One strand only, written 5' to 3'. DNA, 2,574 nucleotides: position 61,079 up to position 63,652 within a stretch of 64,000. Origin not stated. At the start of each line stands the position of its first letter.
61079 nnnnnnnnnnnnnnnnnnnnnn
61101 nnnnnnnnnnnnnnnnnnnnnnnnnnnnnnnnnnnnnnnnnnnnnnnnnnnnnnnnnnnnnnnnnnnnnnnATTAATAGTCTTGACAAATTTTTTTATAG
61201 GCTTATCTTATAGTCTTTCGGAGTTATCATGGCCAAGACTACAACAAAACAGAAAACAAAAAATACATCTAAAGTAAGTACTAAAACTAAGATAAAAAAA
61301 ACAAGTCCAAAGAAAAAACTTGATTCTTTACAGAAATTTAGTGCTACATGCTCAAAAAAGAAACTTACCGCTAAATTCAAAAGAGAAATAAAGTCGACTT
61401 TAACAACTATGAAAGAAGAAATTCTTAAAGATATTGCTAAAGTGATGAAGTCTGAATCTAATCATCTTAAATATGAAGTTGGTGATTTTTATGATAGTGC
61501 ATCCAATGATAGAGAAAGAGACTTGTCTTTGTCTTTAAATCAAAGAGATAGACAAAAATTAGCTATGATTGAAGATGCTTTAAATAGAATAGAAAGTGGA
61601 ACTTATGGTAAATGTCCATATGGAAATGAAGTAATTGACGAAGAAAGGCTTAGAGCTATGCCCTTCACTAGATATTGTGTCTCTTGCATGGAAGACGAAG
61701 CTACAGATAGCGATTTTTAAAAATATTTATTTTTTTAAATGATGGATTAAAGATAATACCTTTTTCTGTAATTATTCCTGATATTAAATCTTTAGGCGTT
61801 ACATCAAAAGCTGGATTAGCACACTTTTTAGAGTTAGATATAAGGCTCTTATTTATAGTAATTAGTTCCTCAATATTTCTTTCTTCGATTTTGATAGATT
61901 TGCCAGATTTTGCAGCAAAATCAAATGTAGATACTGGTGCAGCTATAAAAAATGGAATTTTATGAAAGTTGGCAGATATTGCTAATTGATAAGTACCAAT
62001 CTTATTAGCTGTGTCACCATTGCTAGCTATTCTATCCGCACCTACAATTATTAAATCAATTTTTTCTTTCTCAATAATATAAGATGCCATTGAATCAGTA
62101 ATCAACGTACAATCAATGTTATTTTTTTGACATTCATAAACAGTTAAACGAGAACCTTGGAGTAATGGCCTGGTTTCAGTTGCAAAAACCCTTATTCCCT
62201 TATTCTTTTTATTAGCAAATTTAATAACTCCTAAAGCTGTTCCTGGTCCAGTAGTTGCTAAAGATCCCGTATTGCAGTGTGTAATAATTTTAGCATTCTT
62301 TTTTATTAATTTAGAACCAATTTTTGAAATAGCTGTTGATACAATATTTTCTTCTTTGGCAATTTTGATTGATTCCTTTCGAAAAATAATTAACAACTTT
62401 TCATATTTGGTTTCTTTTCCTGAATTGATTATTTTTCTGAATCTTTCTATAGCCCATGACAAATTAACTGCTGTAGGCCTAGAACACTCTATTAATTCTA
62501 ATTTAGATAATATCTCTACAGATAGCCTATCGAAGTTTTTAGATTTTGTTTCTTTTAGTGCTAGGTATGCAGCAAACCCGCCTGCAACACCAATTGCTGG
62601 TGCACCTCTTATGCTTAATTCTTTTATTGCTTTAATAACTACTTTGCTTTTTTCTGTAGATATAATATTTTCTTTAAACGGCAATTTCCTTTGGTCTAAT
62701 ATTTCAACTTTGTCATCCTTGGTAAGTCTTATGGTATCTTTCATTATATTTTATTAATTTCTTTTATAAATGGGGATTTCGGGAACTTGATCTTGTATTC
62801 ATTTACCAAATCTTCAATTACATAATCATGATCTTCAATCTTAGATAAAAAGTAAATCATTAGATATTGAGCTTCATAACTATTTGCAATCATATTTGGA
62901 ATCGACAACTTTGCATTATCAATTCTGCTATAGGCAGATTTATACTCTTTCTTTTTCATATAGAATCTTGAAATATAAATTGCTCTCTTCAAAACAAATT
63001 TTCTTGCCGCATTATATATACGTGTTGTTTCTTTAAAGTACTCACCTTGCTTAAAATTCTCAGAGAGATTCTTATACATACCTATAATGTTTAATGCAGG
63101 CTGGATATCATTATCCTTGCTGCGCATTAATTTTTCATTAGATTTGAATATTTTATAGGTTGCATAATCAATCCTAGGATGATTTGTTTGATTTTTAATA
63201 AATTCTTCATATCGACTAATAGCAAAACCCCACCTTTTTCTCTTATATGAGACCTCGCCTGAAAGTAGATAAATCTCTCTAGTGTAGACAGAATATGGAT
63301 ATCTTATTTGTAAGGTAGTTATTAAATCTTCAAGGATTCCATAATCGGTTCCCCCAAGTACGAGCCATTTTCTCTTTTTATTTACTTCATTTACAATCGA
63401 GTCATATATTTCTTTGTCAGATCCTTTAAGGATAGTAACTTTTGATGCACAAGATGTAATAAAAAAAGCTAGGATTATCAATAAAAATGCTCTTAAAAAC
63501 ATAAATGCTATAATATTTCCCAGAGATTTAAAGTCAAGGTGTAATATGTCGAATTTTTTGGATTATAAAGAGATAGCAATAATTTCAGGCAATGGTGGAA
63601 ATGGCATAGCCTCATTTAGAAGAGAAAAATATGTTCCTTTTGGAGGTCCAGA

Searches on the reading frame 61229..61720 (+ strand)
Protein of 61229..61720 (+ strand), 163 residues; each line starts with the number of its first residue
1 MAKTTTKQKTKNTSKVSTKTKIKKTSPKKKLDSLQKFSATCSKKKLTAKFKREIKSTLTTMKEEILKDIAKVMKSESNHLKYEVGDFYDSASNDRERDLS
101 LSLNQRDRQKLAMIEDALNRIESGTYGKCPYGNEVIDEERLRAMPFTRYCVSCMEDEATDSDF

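Call 39: search_protein_families(library=pfam, proteins=[window:61229-61720:+], max_evalue=0.001)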
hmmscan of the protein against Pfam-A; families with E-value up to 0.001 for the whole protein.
window:61229-61720:+ (163 aa): 2 families
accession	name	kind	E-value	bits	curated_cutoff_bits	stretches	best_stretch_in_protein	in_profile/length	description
PF01258.23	zf-dskA_traR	-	3.3e-06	27.4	24.9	1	124-153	1-30/36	Prokaryotic dksA/traR C4-type zinc finger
PF21157.2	DksA_N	-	4.9e-06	27.2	27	1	54-121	5-71/71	DnaK suppressor protein DksA, N-terminal domain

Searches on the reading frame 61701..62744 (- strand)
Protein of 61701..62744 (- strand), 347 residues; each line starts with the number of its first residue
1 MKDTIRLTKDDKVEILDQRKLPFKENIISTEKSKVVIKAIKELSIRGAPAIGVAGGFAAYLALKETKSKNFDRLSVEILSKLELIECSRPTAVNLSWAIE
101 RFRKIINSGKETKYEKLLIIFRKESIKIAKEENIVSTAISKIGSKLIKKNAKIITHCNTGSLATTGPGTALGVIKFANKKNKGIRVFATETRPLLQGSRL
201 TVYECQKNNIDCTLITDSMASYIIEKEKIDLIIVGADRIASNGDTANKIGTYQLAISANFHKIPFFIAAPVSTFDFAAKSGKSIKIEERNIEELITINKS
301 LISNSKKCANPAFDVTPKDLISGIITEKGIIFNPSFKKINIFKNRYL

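Call 39: search_protein_families(library=pfam, proteins=[window:61701-62744:-], max_evalue=0.001)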
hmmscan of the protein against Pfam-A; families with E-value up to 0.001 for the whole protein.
window:61701-62744:- (347 aa): 1 family
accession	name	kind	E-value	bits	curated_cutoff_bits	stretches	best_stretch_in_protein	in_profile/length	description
PF01008.23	IF-2B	-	5.9e-82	275.5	22.4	1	45-331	2-278/280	Initiation factor 2 subunit family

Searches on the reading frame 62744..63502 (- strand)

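Call 39: search_protein_families(library=pfam, proteins=[window:62744-63502:-], max_evalue=0.001)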
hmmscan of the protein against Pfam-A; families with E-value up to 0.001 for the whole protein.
window:62744-63502:- (252 aa): 2 families
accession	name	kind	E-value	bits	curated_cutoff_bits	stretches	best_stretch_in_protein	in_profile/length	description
PF13525.12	YfiO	-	2.4e-10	41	25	1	61-197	28-167/203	Outer membrane lipoprotein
PF13512.12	TPR_18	-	7.4e-05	23.4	21.9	1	61-116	33-88/145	Tetratricopeptide repeat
